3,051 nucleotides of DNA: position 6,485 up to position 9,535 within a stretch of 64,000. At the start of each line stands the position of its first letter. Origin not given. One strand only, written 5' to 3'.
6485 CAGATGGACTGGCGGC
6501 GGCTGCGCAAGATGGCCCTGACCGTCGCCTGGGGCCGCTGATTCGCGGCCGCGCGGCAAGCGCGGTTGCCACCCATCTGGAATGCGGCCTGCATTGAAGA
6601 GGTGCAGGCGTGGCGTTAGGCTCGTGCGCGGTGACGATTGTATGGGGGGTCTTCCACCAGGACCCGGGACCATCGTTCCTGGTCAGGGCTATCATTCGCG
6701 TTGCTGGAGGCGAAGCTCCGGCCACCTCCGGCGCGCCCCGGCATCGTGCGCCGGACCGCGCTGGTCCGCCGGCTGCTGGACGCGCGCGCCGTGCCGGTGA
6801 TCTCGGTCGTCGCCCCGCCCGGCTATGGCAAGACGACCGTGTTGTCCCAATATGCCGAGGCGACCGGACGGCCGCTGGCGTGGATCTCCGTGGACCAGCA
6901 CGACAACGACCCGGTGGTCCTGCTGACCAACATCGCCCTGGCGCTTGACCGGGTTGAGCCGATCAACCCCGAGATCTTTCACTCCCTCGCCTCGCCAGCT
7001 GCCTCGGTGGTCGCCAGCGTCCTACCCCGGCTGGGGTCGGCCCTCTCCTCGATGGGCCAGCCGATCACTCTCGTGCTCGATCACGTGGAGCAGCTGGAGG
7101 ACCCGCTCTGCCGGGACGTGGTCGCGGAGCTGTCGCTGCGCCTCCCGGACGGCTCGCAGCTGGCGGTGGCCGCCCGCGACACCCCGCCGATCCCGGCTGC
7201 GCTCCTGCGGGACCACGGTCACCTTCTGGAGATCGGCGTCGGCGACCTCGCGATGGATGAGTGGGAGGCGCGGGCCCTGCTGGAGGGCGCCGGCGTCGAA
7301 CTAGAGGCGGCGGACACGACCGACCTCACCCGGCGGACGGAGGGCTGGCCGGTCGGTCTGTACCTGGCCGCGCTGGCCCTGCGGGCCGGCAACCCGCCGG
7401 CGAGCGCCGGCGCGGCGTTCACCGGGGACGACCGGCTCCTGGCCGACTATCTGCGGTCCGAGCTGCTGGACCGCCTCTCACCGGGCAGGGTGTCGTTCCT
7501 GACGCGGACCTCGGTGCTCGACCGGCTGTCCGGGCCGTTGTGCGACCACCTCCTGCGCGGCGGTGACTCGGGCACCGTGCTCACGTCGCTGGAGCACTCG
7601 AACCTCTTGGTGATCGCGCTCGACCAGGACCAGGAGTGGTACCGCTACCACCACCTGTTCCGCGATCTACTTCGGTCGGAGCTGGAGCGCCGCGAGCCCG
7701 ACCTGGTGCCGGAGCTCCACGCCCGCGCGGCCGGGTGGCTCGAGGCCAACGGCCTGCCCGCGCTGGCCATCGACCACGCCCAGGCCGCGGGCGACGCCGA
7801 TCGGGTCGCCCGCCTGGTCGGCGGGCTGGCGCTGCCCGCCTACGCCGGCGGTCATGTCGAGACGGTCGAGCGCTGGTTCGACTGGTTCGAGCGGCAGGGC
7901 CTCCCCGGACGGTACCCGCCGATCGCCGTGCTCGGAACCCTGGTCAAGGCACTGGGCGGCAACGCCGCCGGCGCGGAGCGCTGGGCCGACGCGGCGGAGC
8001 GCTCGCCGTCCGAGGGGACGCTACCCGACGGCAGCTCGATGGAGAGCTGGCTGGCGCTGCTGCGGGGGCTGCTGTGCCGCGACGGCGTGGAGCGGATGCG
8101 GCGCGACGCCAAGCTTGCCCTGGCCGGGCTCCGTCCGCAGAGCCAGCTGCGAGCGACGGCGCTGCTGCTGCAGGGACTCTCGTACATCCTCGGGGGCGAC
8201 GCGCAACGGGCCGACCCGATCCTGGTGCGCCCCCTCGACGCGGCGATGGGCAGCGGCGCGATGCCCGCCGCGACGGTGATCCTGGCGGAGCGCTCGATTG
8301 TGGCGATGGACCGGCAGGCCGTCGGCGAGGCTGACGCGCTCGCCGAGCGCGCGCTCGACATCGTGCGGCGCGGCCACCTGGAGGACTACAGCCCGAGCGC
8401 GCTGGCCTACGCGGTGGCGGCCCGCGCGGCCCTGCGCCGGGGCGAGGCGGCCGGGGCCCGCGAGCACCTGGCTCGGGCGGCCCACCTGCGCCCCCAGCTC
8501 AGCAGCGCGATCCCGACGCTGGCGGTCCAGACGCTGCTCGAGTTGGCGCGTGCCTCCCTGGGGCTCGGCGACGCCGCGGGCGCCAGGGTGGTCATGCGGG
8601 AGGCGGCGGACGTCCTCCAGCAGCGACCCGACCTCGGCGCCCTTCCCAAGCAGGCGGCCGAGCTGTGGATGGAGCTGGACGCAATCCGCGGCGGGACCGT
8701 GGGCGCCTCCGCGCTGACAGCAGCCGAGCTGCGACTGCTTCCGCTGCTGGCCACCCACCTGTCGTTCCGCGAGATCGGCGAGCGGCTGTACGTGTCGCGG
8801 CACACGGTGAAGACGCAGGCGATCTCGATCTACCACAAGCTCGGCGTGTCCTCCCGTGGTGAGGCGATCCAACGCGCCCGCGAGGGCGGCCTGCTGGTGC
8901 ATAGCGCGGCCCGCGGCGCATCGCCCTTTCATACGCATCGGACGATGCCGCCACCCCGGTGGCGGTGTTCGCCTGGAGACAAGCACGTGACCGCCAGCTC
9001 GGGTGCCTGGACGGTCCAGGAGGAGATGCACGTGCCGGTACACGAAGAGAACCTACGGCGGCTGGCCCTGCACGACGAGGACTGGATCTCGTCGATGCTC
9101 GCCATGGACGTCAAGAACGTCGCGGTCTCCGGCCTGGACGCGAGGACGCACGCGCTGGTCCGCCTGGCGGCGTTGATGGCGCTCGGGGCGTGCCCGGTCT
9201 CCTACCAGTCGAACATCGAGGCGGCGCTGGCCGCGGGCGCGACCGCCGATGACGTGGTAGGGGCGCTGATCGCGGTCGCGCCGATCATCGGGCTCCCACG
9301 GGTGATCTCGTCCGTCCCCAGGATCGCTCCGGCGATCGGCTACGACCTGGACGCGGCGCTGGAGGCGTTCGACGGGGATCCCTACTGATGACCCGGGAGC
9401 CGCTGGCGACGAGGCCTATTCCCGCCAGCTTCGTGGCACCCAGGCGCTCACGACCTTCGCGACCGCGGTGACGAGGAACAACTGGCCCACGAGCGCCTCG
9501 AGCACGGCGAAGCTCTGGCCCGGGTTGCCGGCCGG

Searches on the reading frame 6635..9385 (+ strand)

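Call 10: search_protein_families(library=pfam, proteins=[window:6635-9385:+], max_evalue=0.01)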
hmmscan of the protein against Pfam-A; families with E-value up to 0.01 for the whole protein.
window:6635-9385:+ (917 aa): 7 families
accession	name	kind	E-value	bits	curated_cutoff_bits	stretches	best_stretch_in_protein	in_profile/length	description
PF02627.25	CMD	-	3.5e-07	30.6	23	1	829-892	15-77/84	Carboxymuconolactone decarboxylase family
PF17874.7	TPR_MalT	-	8.4e-07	29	45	1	484-741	16-271/336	MalT-like TPR region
PF00196.25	GerE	-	9.9e-07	28.7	23.5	1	693-747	2-56/57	Bacterial regulatory proteins, luxR family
PF13401.12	AAA_22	-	0.00016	22.4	27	1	55-166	7-104/130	AAA domain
PF13191.12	AAA_16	-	0.0017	19.3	32.6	1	42-156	14-146/167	AAA ATPase domain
PF25199.1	nSTAND_NTPase5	-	0.0056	16.9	34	0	44-77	29-65/145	Novel STAND NTPase 5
PF13384.12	HTH_23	-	0.0063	16.8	24.6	0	699-734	8-42/50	Homeodomain-like domain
